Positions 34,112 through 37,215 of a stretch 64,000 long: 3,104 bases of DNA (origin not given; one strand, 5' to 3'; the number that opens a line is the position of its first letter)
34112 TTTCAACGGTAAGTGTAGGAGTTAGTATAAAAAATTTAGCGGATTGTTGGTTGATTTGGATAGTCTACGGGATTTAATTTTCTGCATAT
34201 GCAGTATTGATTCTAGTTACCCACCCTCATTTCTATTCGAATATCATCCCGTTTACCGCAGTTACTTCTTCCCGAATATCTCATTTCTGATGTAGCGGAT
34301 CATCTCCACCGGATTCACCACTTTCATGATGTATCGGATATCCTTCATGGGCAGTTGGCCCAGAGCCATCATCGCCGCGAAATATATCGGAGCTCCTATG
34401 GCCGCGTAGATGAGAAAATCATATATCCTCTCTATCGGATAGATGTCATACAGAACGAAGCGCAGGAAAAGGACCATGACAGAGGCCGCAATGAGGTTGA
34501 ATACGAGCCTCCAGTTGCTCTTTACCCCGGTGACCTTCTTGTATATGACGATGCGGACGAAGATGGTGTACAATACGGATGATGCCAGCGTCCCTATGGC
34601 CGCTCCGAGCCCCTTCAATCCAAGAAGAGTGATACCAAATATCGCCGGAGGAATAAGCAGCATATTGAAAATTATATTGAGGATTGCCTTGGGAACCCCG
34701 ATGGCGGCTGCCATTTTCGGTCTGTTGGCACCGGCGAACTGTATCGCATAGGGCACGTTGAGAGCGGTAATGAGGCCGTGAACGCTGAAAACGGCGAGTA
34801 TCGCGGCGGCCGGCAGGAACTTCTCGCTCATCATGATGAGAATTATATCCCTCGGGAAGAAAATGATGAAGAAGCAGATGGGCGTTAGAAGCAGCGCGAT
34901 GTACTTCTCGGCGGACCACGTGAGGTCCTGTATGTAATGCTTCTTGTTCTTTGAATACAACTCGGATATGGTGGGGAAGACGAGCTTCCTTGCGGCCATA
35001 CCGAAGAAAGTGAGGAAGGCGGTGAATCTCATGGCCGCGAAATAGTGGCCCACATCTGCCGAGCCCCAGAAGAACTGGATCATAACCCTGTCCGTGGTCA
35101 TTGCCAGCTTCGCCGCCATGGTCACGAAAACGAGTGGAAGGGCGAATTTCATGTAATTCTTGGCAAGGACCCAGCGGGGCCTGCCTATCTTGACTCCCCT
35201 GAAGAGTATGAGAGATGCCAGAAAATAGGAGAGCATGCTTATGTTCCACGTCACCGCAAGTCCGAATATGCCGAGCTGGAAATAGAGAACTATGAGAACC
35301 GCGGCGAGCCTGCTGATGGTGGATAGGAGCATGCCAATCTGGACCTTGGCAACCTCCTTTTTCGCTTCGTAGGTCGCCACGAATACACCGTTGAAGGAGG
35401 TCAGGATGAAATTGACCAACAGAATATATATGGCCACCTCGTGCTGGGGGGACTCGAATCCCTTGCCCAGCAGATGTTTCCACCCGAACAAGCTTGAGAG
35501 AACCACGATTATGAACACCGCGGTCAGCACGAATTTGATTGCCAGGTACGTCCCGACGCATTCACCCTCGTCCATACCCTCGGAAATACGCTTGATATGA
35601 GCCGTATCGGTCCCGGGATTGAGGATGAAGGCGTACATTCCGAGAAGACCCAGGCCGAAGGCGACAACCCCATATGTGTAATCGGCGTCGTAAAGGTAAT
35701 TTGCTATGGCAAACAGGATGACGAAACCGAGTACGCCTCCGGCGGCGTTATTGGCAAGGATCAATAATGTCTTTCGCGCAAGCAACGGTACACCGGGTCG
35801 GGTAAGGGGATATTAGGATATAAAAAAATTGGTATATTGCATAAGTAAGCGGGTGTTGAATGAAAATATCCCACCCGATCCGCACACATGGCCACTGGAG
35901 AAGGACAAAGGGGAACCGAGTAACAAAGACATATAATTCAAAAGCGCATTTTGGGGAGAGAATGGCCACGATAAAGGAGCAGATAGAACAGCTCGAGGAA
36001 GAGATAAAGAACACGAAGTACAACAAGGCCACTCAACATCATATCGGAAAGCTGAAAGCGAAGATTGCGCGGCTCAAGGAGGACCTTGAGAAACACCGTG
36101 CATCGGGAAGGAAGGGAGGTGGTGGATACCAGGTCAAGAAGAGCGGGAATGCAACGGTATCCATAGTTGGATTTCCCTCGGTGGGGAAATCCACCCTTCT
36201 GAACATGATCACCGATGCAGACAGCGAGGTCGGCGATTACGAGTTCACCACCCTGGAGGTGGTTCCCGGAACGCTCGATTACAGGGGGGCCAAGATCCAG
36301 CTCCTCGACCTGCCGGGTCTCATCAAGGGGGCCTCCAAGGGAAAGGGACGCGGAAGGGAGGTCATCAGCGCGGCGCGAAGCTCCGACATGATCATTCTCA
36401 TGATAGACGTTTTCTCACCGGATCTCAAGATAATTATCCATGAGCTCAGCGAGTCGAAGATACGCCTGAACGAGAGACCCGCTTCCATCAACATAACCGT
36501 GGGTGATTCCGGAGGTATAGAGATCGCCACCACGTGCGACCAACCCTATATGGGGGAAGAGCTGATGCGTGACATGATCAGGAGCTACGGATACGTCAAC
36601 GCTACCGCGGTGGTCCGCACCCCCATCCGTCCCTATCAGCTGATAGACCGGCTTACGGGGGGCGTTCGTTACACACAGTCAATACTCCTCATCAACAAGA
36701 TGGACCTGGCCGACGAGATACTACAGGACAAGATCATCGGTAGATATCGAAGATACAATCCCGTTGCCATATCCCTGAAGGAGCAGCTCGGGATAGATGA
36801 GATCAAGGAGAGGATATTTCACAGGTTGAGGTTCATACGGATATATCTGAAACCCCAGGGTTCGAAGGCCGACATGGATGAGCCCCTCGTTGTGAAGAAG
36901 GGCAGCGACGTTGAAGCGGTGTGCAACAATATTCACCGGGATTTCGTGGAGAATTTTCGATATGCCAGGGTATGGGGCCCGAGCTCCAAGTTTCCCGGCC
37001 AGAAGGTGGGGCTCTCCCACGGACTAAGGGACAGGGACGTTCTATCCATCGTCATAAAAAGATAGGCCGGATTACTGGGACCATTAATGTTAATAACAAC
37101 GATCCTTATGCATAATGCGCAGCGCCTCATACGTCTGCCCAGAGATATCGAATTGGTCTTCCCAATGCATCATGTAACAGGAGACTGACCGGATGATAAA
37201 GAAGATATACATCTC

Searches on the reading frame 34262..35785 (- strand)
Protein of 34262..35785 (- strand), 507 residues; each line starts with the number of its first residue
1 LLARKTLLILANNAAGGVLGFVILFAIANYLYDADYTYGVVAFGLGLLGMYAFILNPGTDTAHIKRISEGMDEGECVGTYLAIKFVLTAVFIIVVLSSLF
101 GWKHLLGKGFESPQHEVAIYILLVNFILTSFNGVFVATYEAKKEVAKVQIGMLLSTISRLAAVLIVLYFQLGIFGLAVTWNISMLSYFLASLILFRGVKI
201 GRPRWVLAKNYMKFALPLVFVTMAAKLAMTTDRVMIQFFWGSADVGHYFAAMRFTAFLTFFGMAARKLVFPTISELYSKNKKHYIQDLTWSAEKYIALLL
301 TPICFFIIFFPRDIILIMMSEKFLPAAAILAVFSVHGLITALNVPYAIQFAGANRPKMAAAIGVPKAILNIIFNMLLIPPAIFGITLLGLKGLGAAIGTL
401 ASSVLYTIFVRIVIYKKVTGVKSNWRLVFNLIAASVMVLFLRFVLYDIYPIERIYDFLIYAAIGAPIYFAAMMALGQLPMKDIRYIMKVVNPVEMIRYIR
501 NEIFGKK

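Call 60: search_protein_families(library=pfam, proteins=[window:34262-35785:-], max_evalue=0.00001)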
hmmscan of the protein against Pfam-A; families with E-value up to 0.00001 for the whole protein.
window:34262-35785:- (507 aa): 3 families
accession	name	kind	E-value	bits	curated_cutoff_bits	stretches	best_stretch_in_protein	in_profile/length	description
PF01943.22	Polysacc_synt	-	4.3e-16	59.6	28.2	1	3-276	2-273/274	Polysaccharide biosynthesis protein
PF13440.11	Polysacc_synt_3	-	7.4e-16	58.7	23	1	38-327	11-292/293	Polysaccharide biosynthesis protein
PF03023.19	MurJ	-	2.9e-09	36.5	27.4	1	86-441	63-425/451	Lipid II flippase MurJ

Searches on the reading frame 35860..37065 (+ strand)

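Call 60: search_protein_families(library=pfam, proteins=[window:35860-37065:+], max_evalue=0.00001)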
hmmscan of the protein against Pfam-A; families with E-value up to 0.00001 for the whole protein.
window:35860-37065:+ (401 aa): 4 families
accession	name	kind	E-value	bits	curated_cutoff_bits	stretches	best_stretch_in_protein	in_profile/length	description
PF01926.29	MMR_HSR1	-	7.1e-24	84.5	21.9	1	99-207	1-106/113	50S ribosome-binding GTPase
PF16897.10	MMR_HSR1_Xtn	-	2.2e-19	69.8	35.2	1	217-324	1-105/106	C-terminal region of MMR_HSR1 domain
PF02824.27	TGS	-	4e-16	59.3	22.2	1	326-398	1-59/60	TGS domain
PF02421.24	FeoB_N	-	2e-12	47.3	27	1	99-185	2-89/156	Ferrous iron transport protein B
